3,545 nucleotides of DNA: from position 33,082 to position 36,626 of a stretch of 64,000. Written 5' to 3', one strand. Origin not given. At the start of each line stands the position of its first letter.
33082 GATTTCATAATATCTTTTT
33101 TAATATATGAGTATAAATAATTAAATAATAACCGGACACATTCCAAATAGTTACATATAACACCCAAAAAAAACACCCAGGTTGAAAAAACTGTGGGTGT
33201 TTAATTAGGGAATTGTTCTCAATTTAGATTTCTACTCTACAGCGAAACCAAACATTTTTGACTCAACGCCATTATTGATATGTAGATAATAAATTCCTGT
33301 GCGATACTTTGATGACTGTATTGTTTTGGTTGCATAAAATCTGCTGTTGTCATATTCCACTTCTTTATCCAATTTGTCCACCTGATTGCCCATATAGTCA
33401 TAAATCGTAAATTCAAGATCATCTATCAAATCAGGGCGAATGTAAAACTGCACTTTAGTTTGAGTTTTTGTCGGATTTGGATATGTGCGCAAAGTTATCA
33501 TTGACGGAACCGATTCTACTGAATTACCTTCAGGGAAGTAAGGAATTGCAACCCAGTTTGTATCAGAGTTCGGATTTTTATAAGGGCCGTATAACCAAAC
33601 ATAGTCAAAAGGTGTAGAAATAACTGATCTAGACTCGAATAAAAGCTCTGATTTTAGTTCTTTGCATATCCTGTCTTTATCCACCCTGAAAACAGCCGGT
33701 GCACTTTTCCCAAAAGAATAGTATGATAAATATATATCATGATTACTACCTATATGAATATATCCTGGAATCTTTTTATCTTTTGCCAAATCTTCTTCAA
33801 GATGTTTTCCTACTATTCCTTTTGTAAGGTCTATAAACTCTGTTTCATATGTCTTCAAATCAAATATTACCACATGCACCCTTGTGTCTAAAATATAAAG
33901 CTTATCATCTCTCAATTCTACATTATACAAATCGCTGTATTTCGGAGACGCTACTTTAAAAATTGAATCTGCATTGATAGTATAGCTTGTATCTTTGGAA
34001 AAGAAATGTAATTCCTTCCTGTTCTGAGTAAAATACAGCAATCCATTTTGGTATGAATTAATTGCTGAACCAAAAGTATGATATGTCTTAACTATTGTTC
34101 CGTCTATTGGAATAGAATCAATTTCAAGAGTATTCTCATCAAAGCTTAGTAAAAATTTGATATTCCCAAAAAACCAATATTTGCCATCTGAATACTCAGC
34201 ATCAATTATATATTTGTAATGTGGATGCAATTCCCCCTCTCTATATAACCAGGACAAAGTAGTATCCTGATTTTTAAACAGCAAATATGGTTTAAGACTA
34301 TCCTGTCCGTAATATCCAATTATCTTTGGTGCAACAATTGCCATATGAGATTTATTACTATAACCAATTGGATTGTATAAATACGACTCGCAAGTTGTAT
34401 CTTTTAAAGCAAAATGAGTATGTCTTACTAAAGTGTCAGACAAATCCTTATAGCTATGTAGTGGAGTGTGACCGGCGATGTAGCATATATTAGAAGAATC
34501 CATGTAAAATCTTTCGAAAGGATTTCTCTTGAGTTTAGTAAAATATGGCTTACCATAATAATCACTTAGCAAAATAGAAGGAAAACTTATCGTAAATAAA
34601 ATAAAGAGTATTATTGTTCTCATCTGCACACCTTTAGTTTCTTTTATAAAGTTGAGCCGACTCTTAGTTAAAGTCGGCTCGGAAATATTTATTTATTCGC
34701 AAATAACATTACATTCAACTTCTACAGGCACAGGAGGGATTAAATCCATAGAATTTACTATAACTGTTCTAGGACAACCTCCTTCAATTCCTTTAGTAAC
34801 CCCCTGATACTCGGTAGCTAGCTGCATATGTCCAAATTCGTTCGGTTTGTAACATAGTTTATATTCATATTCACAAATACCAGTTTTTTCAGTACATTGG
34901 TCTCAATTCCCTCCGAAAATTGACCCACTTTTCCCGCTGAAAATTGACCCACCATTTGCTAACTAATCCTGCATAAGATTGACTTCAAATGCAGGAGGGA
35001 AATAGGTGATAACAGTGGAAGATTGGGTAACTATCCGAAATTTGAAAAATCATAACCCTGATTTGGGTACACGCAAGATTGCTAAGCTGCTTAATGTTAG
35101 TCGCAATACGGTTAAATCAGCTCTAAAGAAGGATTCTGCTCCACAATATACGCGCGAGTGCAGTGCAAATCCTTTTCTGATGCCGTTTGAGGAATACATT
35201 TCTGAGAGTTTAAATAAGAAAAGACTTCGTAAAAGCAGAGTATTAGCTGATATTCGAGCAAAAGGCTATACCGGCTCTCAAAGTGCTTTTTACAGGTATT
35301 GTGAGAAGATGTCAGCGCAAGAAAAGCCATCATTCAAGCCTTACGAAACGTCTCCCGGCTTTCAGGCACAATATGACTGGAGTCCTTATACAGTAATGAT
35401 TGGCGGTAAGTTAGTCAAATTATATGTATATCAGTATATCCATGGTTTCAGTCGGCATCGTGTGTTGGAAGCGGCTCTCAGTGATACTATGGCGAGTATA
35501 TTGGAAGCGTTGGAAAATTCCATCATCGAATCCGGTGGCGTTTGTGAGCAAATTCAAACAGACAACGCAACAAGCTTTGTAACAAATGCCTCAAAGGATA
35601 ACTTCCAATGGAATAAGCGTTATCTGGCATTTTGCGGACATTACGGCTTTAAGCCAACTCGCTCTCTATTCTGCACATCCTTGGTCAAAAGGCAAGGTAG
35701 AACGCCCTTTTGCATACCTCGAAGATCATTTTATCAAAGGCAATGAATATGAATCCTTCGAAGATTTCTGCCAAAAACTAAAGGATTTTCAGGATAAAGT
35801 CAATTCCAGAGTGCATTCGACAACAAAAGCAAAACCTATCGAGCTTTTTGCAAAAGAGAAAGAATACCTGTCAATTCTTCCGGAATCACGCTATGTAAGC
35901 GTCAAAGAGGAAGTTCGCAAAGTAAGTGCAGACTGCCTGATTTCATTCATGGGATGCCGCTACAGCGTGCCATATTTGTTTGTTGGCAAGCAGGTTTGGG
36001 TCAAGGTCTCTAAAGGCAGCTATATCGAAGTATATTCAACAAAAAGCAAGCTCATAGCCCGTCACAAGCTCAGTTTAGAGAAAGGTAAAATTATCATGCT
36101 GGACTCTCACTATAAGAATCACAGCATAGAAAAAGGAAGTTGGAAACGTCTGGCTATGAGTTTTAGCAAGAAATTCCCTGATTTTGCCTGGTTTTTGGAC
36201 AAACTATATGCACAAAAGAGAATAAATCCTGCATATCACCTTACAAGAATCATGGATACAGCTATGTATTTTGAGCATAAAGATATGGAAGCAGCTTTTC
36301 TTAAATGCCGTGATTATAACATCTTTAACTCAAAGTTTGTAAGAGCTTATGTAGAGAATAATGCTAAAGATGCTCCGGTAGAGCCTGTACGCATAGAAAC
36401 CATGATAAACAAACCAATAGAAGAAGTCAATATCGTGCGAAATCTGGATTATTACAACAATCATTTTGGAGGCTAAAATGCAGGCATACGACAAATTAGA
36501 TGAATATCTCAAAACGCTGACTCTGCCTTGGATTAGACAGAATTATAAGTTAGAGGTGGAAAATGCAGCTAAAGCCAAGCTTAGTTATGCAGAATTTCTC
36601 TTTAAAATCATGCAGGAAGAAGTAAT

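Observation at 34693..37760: IS21 copy B interrupts a Cys-rich secreted protein gene; the pre-insertion gene can be reconstructed exactly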

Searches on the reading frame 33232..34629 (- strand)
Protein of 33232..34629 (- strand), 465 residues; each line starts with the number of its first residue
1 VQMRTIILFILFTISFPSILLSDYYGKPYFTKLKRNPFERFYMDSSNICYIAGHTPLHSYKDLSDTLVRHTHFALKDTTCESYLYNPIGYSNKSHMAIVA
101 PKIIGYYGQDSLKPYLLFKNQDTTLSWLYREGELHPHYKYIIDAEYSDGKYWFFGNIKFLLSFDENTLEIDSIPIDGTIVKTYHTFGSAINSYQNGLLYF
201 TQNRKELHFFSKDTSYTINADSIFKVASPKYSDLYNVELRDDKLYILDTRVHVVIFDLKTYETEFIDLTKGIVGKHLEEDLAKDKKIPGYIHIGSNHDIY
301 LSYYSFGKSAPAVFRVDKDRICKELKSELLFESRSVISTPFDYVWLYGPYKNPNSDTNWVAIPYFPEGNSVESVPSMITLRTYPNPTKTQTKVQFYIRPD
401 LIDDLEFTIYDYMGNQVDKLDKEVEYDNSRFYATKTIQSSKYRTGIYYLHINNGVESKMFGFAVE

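Call 27: search_protein_families(library=pfam, proteins=[window:33232-34629:-], max_evalue=0.1)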
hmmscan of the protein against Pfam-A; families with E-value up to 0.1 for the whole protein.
window:33232-34629:- (465 aa): 2 families
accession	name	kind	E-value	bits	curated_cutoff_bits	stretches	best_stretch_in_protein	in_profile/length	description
PF18962.6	Por_Secre_tail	-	1.8e-07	31.8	27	1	383-457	2-68/75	Secretion system C-terminal sorting domain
PF23635.1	Beta-prop_AT5G49610-like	-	0.02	14.5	27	1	236-282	109-155/274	F-box protein AT5G49610-like, beta-propeller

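Call 47: search_solved_structures(query=window:33232-34629:-, max_evalue=1)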
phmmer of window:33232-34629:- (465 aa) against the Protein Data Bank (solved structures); distinct sequences matched with E-value up to 1: 1.
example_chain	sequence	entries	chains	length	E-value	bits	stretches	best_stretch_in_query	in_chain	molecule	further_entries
1fi8_A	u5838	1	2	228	0.2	14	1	42-93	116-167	NATURAL KILLER CELL PROTEASE 1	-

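Call 48: search_protein_families(library=ncbifam, proteins=[window:33232-34629:-], max_evalue=0.1)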
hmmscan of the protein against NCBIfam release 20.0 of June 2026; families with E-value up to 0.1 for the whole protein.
window:33232-34629:- (465 aa): 2 families
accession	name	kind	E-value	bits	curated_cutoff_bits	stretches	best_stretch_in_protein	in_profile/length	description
TIGR04183.1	Por_Secre_tail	domain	3.1e-05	23.8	23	1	383-456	2-65/72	T9SS type A sorting domain-containing protein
NF038113.1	T9SSA_dep_M36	equivalog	0.0002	19.7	885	1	380-454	793-858/869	T9SS-dependent M36 family metallopeptidase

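Call 52: find_homologous_proteins(query=window:33490-34623:-, max_evalue=0.001)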
Query window:33490-34623:- (378 aa): 1 proteins with E <= 0.001 among 1790 candidates.
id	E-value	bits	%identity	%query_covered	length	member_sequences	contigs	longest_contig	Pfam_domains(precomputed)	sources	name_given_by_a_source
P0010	1.0e-255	866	100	100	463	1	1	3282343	PF18962.8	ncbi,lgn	-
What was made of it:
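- Tried and rejected: A word-indexed search with the partner's N-terminal domain found only itself (call 52), so no deep alignment was available.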

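Call 54: find_encoding_contigs(protein=P0010, flank=3000, max_places=4)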
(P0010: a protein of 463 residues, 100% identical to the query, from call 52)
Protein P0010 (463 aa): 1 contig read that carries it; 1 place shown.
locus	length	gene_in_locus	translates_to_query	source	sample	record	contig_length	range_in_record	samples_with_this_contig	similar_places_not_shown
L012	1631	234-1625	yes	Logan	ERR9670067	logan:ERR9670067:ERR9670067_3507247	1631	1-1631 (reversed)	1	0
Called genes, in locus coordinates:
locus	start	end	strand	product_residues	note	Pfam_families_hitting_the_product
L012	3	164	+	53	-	?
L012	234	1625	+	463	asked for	PF18962:Por_Secre_tail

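Call 69: predict_structure(alignment_id=A6)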
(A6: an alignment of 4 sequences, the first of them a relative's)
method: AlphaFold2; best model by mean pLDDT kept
length: 463 residues; sequences in the alignment: 4
mean_pLDDT: 43.6   pTM: 0.35
mean pLDDT of the five models: 43.6, 43.5, 42.3, 40.4, 37.6
residues with pLDDT >= 90: 0; 70-90: 38; 50-70: 154; < 50: 271
segments of 3 or more residues with pLDDT < 50: 1-3, 9-147, 152-157, 166-168, 174-194, 224-228, 278-287, 292-294, 301-309, 323-386
pLDDT, mean of each block of 10 residues (from residue 1): 48 34 22 24 26 22 20 23 22 22 27 28 26 35 47 48 48 45 30 49 59 59 50 57 64 69 65 51 46 52 40 57 35 24 29 32 26 24 46 61 75 76 65 74 65 57 51
secondary structure, 60 per line:
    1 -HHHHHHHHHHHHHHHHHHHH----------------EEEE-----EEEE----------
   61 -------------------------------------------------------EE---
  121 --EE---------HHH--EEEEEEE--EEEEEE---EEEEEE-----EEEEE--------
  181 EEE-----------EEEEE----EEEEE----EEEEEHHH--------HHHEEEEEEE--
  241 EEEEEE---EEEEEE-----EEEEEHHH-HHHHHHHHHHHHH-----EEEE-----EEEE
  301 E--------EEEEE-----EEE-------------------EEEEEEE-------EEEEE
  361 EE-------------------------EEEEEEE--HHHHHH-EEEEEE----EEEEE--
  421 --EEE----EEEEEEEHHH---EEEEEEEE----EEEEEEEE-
elements in order: H2-21 E38-41 E47-50 E139-145 E148-153 E157-162 E168-172 E181-183 E195-199 E204-208 E213-217 E232-238 E241-246 E250-255 E261-265 H270-282 E288-291 E297-301 E310-314 E320-322 E342-348 E356-362 E388-394 H397-402 E404-409 E414-418 E423-425 E430-436 E443-450 E455-462
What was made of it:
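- Tried and rejected: The AF2 model of the partner was unusable (pLDDT 43.6, call 69) and was not sent to fold search.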

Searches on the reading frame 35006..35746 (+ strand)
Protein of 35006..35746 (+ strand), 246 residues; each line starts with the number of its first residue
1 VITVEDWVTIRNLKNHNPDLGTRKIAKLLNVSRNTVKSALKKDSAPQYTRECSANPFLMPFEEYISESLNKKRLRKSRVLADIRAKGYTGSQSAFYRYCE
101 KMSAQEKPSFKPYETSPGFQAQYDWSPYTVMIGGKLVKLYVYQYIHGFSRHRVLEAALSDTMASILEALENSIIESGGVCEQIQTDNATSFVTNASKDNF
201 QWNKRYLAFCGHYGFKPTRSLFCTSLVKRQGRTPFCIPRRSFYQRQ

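Call 39: search_protein_families(library=pfam, proteins=[window:35006-35746:+], max_evalue=0.001)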
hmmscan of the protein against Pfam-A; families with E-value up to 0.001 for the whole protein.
window:35006-35746:+ (246 aa): 1 family
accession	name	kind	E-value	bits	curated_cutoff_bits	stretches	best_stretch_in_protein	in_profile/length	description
PF00665.32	rve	-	1.1e-07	32.4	32.6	1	117-219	4-96/102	Integrase core domain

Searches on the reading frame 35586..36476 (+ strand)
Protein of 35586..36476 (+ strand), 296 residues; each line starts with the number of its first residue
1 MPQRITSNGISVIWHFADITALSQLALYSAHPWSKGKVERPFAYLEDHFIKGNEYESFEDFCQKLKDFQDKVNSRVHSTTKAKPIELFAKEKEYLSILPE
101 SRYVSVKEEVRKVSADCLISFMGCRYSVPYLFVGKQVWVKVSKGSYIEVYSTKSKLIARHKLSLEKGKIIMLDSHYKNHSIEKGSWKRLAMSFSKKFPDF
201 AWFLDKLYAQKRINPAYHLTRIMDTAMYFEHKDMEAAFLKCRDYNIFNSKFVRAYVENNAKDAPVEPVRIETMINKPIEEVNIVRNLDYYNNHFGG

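Call 39: search_protein_families(library=pfam, proteins=[window:35586-36476:+], max_evalue=0.001)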
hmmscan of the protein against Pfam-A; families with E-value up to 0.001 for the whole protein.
window:35586-36476:+ (296 aa): 2 families
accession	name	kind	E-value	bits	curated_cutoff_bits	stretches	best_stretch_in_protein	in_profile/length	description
PF22483.2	Mu-transpos_C_2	-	1.1e-16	60.8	27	1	98-170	1-71/73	Mu transposase, C-terminal domain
PF09299.17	Mu-transpos_C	-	0.00078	19.8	21.7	0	107-157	6-59/61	Mu transposase, C-terminal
